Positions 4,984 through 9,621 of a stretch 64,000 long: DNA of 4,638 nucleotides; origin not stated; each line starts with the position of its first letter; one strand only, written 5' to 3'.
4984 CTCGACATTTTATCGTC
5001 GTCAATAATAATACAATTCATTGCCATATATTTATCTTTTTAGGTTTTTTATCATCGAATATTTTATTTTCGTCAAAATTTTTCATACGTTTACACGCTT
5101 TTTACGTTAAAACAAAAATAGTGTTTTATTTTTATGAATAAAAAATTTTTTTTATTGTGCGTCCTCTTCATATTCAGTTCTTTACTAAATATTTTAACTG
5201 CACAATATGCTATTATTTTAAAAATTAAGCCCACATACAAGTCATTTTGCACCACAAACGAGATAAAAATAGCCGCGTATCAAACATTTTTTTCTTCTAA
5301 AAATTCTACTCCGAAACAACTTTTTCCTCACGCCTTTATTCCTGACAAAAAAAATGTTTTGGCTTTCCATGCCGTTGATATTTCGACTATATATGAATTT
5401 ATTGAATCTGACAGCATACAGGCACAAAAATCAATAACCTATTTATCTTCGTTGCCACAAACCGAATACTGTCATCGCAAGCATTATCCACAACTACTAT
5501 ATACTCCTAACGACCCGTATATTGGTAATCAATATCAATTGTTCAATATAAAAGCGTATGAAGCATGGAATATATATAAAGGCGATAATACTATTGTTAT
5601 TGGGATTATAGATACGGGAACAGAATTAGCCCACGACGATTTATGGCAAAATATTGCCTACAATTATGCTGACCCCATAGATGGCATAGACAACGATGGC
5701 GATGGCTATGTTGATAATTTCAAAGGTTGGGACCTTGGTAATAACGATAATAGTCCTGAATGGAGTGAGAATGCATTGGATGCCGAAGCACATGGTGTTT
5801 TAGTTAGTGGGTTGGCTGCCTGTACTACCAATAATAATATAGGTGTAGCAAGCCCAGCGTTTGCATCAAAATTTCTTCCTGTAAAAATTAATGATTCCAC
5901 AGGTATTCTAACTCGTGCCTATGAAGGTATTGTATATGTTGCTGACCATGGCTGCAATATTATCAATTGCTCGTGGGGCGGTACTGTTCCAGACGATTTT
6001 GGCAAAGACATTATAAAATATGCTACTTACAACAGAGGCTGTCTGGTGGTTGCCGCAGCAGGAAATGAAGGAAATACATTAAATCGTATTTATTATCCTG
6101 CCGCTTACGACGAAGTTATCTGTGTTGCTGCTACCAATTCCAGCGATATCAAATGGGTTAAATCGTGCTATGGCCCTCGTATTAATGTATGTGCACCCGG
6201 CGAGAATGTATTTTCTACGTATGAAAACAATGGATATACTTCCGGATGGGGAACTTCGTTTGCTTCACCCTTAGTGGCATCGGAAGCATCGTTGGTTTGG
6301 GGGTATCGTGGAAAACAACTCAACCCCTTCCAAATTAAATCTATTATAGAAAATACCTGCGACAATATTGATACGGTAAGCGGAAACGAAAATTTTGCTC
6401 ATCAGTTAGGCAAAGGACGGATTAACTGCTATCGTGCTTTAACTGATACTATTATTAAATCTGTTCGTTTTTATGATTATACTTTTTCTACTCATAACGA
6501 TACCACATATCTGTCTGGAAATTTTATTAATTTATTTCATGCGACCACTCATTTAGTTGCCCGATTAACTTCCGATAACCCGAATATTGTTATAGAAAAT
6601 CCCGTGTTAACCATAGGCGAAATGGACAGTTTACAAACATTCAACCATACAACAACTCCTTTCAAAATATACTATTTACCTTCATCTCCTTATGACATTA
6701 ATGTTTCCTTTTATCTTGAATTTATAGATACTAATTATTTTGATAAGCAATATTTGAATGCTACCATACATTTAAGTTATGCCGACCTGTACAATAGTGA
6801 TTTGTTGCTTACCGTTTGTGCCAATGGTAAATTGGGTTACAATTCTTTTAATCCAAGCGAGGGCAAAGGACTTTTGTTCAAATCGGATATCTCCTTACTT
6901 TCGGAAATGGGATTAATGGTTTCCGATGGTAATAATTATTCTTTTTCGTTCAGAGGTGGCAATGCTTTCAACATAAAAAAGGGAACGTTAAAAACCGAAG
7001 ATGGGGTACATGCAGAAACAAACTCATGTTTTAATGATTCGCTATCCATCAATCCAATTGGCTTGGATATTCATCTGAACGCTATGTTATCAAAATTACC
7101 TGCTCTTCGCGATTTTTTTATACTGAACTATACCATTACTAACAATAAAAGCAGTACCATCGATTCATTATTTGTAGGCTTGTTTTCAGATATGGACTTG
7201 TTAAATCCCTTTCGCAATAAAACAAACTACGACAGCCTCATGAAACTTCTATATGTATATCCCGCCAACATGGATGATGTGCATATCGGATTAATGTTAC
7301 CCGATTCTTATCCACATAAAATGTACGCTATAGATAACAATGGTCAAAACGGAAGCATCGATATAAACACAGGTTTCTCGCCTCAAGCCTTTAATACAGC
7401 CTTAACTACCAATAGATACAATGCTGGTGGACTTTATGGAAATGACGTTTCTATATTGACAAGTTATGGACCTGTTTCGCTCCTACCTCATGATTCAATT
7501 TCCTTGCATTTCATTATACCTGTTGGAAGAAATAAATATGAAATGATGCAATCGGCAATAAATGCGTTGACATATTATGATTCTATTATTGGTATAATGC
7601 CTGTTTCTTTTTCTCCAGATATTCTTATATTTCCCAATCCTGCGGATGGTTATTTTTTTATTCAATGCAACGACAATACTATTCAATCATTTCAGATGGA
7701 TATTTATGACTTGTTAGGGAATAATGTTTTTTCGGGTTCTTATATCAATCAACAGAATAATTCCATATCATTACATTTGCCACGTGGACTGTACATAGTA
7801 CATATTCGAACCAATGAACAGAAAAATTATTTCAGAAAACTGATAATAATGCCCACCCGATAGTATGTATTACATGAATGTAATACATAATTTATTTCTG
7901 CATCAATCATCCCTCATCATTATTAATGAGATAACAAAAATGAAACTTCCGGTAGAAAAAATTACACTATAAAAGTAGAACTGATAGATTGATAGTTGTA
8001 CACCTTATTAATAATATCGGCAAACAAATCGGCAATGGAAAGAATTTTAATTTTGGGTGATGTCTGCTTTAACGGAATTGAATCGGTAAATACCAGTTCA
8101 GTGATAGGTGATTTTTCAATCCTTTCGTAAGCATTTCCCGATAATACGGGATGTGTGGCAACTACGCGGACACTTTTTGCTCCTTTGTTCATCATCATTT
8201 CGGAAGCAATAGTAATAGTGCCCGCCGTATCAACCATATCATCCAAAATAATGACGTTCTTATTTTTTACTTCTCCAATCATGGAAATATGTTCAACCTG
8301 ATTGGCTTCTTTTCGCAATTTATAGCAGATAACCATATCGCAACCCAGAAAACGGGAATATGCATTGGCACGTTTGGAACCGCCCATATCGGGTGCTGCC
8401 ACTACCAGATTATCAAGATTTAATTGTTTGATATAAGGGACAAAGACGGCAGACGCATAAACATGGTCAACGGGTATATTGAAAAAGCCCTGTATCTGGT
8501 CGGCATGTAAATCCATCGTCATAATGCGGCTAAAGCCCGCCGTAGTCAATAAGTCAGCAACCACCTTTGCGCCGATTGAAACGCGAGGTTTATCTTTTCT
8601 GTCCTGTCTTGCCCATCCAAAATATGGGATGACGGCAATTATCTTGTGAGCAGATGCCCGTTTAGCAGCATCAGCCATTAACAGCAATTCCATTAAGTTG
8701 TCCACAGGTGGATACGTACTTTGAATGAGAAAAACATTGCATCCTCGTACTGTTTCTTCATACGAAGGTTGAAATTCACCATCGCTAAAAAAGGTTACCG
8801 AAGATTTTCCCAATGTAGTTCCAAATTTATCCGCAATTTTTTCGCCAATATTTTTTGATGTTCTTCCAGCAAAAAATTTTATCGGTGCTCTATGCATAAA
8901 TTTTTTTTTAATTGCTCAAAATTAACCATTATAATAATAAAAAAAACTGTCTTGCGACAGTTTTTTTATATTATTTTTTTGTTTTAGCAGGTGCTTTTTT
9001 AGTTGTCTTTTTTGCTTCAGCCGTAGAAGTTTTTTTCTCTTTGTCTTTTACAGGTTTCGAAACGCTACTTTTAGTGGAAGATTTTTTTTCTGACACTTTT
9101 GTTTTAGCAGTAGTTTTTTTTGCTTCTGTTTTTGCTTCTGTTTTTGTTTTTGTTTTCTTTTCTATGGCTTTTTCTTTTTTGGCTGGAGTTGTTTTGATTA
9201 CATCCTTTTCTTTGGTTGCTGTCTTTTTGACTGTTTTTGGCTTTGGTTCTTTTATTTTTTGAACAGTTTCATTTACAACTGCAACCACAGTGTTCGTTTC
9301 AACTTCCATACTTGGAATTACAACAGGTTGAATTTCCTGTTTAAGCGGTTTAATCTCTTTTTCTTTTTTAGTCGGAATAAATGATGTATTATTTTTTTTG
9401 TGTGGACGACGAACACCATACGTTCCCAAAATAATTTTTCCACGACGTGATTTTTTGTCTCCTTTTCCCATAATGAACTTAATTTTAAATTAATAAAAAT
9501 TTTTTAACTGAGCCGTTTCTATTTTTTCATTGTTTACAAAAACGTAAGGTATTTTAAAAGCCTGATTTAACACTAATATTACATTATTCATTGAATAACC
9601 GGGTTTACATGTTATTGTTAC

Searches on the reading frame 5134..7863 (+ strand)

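Call 29: search_protein_families(library=pfam, proteins=[window:5134-7863:+], max_evalue=0.000001)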
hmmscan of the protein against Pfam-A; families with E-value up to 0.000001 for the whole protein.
window:5134-7863:+ (909 aa): 2 families
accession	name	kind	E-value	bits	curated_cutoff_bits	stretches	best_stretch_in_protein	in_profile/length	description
PF00082.27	Peptidase_S8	-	1.1e-38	133.7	21.8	1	152-427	2-287/288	Subtilase family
PF18962.6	Por_Secre_tail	-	6.3e-13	49.3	27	1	832-905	1-75/75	Secretion system C-terminal sorting domain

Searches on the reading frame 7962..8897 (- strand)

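Call 29: search_protein_families(library=pfam, proteins=[window:7962-8897:-], max_evalue=0.000001)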
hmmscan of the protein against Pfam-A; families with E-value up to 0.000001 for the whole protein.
window:7962-8897:- (311 aa): 3 families
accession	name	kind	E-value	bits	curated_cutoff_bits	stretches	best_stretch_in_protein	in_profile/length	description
PF13793.12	Pribosyltran_N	-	1.2e-45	154.5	25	1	6-121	1-117/117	N-terminal domain of ribose phosphate pyrophosphokinase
PF14572.12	Pribosyl_synth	-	7.8e-21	75.3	27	1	202-309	73-183/184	Phosphoribosyl synthetase-associated domain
PF00156.33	Pribosyltran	-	6.8e-16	58.4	26.3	1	157-249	20-124/158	Phosphoribosyl transferase domain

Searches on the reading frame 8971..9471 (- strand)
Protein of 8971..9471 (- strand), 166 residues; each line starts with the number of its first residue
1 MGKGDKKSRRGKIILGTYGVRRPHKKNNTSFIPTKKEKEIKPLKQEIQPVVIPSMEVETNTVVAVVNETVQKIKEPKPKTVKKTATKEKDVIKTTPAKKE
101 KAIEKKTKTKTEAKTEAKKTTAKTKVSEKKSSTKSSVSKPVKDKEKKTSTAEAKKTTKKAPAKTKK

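Call 29: search_protein_families(library=pfam, proteins=[window:8971-9471:-], max_evalue=0.000001)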
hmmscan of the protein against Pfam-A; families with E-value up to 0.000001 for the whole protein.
window:8971-9471:- (166 aa): 1 family
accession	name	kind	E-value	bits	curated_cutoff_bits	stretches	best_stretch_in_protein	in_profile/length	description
PF17070.10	Thx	-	2e-08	34.5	29.7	1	1-26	1-26/27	30S ribosomal protein Thx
